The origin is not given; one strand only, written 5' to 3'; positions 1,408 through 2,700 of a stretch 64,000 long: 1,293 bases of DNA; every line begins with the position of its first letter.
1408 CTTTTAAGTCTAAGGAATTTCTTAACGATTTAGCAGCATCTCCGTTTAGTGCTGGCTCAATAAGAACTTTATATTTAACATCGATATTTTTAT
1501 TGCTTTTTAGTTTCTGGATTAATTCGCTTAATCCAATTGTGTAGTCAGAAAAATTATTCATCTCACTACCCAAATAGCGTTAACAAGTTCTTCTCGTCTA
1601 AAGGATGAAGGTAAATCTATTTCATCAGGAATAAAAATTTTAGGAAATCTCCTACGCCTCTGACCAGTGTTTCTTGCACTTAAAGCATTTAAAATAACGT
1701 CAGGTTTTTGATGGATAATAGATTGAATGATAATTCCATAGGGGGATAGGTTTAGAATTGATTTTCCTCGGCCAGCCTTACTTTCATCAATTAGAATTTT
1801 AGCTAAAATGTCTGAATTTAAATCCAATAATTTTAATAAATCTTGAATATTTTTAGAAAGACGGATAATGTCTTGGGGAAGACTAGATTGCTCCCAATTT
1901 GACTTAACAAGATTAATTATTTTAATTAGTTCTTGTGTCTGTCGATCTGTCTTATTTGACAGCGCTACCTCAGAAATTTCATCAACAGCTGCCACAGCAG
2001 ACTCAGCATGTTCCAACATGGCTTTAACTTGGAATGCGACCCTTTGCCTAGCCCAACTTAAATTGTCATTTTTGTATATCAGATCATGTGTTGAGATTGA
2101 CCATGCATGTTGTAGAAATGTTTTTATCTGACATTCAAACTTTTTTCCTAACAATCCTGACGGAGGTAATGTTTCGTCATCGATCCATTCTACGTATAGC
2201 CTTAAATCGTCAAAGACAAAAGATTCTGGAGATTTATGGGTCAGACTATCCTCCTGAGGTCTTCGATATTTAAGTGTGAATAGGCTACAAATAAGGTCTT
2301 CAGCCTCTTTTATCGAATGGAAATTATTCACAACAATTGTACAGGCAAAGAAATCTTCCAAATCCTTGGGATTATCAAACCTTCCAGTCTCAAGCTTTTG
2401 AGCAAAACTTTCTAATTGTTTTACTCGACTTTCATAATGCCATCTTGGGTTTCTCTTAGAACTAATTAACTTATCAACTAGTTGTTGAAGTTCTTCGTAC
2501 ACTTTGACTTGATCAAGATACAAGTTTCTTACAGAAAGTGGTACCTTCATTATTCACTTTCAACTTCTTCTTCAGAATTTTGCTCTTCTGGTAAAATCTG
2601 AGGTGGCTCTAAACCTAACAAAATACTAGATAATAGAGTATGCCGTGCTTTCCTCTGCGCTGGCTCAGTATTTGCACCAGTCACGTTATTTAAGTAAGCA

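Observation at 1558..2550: Stand-alone RelA/SpoT-fold protein with intact catalytic motifs and an uncharacterised C-terminal domain (toxSAS/CapRel-like architecture)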

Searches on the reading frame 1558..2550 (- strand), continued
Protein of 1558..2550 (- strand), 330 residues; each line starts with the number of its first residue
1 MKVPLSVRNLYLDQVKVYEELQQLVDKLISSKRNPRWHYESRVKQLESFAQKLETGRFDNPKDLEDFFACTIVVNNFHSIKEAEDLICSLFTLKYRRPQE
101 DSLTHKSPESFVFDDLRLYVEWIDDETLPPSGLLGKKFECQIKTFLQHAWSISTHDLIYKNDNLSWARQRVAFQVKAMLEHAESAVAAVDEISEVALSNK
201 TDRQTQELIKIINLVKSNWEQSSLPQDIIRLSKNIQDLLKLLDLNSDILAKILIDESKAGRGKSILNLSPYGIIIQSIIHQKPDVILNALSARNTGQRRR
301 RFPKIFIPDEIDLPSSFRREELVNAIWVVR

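Call 71: search_protein_families(library=padloc, alignment_id=A3, max_evalue=1e-10)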
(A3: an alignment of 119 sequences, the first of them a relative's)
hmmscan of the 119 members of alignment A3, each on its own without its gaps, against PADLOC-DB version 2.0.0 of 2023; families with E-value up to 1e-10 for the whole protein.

A. member 1, L001:1929-3455:+ (508 aa): 0 families

B. families by the number of members that match (of 119 scanned): 118 families (the first 25 are shown)
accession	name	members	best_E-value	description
PDLC03353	MTase_II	2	1.4e-18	Type II methyltransferase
PDLC02567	DrmA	2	1.7e-12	DrmA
PDLC03019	MTase_I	1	6.9e-226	Type I methyltransferase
PDLC03035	MTase_I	1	3.5e-128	Type I methyltransferase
PDLC03240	MTase_II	1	2.8e-109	Type II methyltransferase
PDLC03228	MTase_II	1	3.6e-86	Type II methyltransferase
PDLC03031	MTase_I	1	3.1e-85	Type I methyltransferase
PDLC05013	PDC-S40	1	1.7e-77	-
PDLC03022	MTase_I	1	1.5e-76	Type I methyltransferase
PDLC03028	MTase_I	1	3.8e-73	Type I methyltransferase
PDLC03027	MTase_I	1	1e-68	Type I methyltransferase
PDLC03038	MTase_I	1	1.1e-65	Type I methyltransferase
PDLC01136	RT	1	1.3e-63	RT (reverse transcriptase)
PDLC04959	PDC-S20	1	1.6e-63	-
PDLC03039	MTase_I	1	1.1e-61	Type I methyltransferase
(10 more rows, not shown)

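Call 75: search_protein_families(library=pfam, proteins=[P0174, P0131, L045:7959-10649:+, L071:3922-8004:+], max_evalue=0.001)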
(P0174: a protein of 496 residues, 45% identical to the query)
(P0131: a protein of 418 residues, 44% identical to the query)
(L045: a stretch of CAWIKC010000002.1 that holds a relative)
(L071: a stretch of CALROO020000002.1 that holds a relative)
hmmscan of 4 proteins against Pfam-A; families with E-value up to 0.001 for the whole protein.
P0174 (496 aa): 2 families
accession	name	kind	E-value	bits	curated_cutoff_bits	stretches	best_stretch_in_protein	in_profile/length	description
PF04607.23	RelA_SpoT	-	3.3e-10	40.7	27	1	216-337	1-111/113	Region found in RelA / SpoT proteins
PF02384.22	N6_Mtase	-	2.5e-07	30.8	20.4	1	22-151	21-137/311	N-6 DNA Methylase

P0131 (418 aa): 1 family
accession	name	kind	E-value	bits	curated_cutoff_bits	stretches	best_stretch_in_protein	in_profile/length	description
PF04607.23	RelA_SpoT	-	2.1e-08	34.9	27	1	42-162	1-110/113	Region found in RelA / SpoT proteins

L045:7959-10649:+ (896 aa): 1 family
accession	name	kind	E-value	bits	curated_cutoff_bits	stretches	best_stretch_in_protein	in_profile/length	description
PF04607.23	RelA_SpoT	-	8.7e-05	23.2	27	1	55-176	1-111/113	Region found in RelA / SpoT proteins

L071:3922-8004:+ (1360 aa): 1 family
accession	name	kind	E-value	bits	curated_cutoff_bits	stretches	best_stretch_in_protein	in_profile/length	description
PF03235.19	GmrSD_N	-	2.2e-20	74.1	33.2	1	1027-1168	10-198/199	GmrSD restriction endonuclease, N-terminal domain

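Call 76: find_related_loci(query=A1, collection=viral_contigs, flank=6000)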
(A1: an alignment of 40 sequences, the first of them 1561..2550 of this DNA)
Query A1 (330 aa) in viral_contigs; peptide patterns used: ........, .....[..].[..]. (x = any residue, [..] = any of these).
23 stretches matched a pattern; 3 encode a relative of the query (tblastn E <= 1e-3); 3 distinct loci.
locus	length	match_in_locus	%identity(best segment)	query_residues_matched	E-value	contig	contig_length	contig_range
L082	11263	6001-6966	45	1-328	1e-92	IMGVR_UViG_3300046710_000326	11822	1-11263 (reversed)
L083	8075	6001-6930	42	1-316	3e-79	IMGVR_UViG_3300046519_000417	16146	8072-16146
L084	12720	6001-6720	47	1-239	9e-66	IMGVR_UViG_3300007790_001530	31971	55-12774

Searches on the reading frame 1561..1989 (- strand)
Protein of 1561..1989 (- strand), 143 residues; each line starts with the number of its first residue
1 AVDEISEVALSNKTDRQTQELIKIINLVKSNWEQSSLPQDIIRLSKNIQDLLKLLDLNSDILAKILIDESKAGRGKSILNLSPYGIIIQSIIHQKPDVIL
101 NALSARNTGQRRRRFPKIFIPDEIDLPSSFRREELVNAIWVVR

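Call 59: predict_structure(alignment_id=A2)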
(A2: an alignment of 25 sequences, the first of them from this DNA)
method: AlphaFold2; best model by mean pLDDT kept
length: 143 residues; sequences in the alignment: 25
mean_pLDDT: 88.5   pTM: 0.81
mean pLDDT of the five models: 88.5, 88.3, 87.0, 85.4, 85.0
residues with pLDDT >= 90: 105; 70-90: 18; 50-70: 19; < 50: 1
segments of 3 or more residues with pLDDT < 50: none
pLDDT, mean of each block of 10 residues (from residue 1): 55 81 97 93 97 97 96 79 95 97 83 82 94 95 84
secondary structure, 60 per line:
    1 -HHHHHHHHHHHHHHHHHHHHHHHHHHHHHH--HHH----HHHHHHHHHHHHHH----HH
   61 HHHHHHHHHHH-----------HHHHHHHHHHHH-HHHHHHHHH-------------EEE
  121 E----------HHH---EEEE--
elements in order: H2-31 H41-54 H59-71 H83-94 H96-104 E118-121 E138-141
